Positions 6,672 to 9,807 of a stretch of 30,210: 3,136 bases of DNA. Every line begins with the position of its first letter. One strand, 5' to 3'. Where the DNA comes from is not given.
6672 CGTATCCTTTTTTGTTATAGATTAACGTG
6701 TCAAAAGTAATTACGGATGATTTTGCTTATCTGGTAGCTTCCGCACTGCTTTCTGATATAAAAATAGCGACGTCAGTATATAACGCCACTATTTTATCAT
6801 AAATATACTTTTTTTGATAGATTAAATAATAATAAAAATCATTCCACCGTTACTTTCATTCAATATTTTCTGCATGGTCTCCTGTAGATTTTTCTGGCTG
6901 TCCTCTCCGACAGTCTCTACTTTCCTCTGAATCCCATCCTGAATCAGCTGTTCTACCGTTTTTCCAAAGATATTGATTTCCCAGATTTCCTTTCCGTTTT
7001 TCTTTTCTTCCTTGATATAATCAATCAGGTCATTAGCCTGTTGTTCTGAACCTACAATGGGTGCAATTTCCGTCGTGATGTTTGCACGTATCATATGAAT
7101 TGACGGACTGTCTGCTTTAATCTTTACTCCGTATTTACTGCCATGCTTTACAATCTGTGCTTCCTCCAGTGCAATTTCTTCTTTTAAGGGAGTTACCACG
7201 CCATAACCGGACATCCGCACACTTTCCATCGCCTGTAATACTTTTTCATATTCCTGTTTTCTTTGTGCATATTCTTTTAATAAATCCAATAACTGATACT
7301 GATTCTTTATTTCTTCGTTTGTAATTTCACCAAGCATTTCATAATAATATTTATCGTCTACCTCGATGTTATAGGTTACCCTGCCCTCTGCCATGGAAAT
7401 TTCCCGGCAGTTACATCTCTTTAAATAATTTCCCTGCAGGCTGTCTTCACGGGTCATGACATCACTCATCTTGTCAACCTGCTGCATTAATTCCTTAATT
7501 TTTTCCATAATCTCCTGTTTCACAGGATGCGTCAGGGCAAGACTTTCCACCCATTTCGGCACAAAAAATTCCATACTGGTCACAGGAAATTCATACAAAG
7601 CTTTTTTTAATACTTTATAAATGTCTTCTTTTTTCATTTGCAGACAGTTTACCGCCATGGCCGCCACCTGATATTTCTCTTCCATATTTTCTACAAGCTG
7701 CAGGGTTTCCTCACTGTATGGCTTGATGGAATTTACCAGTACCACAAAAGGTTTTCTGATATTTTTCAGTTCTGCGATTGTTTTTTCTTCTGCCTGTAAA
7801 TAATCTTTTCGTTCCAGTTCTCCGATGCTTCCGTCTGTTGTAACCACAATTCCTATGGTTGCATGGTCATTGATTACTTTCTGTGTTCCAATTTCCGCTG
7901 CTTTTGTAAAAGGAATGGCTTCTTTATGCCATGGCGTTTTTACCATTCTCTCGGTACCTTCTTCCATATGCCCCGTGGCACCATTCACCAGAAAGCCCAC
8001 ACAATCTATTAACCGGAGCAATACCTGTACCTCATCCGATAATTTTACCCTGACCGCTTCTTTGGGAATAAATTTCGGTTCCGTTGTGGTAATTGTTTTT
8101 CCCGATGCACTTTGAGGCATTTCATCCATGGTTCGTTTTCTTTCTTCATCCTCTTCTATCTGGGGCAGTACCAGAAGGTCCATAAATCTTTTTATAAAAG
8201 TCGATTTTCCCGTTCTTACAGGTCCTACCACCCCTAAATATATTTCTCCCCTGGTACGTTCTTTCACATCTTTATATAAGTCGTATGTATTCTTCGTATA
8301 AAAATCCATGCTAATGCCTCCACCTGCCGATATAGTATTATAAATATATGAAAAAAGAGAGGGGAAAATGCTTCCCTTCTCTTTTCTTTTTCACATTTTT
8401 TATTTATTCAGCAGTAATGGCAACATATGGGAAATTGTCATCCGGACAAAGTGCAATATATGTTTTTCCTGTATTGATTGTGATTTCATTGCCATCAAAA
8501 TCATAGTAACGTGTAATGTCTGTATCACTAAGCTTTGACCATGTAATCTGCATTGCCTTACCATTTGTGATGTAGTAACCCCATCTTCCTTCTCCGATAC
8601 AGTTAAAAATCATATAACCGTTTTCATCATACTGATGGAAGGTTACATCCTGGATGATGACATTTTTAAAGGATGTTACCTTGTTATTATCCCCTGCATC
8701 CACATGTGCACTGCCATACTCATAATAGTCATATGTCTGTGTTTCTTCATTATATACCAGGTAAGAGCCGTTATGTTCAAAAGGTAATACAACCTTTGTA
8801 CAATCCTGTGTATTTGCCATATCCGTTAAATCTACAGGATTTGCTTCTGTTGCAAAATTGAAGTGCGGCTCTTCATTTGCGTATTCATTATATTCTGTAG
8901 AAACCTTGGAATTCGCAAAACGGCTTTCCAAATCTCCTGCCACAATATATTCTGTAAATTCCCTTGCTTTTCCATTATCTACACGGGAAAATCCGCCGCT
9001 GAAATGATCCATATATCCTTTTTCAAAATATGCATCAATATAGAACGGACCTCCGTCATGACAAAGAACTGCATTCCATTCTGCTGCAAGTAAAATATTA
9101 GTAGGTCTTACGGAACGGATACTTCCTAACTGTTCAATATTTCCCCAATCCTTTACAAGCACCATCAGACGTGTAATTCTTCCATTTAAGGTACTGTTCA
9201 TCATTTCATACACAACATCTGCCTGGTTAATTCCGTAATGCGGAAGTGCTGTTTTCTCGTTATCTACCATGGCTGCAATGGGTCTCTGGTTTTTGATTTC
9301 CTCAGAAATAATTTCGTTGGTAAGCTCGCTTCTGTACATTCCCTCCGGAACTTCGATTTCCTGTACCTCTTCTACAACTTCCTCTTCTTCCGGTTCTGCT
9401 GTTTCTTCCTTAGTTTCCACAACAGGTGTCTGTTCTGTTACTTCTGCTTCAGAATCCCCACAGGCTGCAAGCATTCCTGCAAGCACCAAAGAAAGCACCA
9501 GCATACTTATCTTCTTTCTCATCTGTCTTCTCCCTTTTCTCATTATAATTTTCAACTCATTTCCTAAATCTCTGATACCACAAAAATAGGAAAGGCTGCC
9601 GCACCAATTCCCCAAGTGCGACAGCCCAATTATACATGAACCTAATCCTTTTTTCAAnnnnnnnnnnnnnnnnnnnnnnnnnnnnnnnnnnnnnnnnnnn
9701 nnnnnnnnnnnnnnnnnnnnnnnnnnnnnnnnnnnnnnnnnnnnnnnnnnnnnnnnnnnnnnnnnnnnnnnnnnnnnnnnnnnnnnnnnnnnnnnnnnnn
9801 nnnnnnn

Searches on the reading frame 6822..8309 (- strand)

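Call 5: search_protein_families(library=pfam, proteins=[window:6822-8309:-], max_evalue=0.01)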
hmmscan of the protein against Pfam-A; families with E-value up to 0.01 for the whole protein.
window:6822-8309:- (495 aa): 5 families
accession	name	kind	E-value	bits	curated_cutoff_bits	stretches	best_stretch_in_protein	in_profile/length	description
PF09547.16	SpoIVA_ATPase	-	1e-116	388.8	26.6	1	8-242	3-237/237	Stage IV sporulation protein A, ATPase domain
PF20438.3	SpoIVA_middle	-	5.1e-65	219.4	25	1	243-420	1-179/179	Stage IV sporulation protein A, middle domain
PF20439.3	SpoIVA_C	-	2.6e-27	95.2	25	1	421-495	1-76/76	Sporulation stage IV protein A, C-terminal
PF00009.33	GTP_EFTU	-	0.00027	21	26.5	1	25-105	6-78/188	Elongation factor Tu GTP binding domain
PF08501.16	Shikimate_dh_N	-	0.0024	18.5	27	0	350-380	34-64/83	Shikimate dehydrogenase substrate binding domain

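Call 6: search_protein_families(library=ncbifam, proteins=[window:6822-8309:-], max_evalue=0.01)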
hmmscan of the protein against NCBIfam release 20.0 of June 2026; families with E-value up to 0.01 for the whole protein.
window:6822-8309:- (495 aa): 2 families
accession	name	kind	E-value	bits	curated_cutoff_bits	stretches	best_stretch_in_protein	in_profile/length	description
TIGR02836.1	spore_IV_A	equivalog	6.9e-186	618.9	459.9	1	8-495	3-492/492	stage IV sporulation protein A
NF009201.0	PRK12549.1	subfamily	0.00038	19.7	235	0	255-286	67-98/286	shikimate dehydrogenase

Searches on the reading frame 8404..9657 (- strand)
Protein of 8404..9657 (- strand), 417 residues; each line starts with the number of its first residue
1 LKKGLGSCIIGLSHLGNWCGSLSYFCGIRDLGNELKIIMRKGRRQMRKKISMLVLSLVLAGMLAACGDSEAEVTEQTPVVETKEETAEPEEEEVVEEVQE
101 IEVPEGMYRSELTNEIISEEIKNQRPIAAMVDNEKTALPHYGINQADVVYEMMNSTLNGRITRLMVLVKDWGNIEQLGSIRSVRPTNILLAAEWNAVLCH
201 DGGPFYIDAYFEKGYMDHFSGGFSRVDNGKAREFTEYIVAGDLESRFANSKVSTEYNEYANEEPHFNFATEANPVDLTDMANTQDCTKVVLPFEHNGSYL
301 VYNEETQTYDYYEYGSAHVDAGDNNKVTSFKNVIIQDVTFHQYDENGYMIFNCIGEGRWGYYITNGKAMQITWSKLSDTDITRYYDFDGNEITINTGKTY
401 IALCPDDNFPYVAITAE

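Call 5: search_protein_families(library=pfam, proteins=[window:8404-9657:-], max_evalue=0.01)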
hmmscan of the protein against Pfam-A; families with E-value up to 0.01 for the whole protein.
window:8404-9657:- (417 aa): 2 families
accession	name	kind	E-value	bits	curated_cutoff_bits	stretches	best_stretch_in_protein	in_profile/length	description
PF11258.13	DUF3048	-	3e-34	118.7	25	1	112-250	1-145/148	Protein of unknown function (DUF3048) N-terminal domain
PF17479.7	DUF3048_C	-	4e-28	98.5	25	1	290-401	2-114/114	Protein of unknown function (DUF3048) C-terminal domain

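Call 6: search_protein_families(library=ncbifam, proteins=[window:8404-9657:-], max_evalue=0.01)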
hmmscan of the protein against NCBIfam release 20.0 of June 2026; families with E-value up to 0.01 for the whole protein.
window:8404-9657:- (417 aa): 2 families
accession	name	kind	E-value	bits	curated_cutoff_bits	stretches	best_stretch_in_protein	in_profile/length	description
NF045774.1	cytochro_C551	exception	0.0017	18.3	118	1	46-96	1-47/110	cytochrome c551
NF033216.1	lipo_YgdI_YgdR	subfamily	0.0022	17.8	42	0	48-76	1-28/71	YgdI/YgdR family lipoprotein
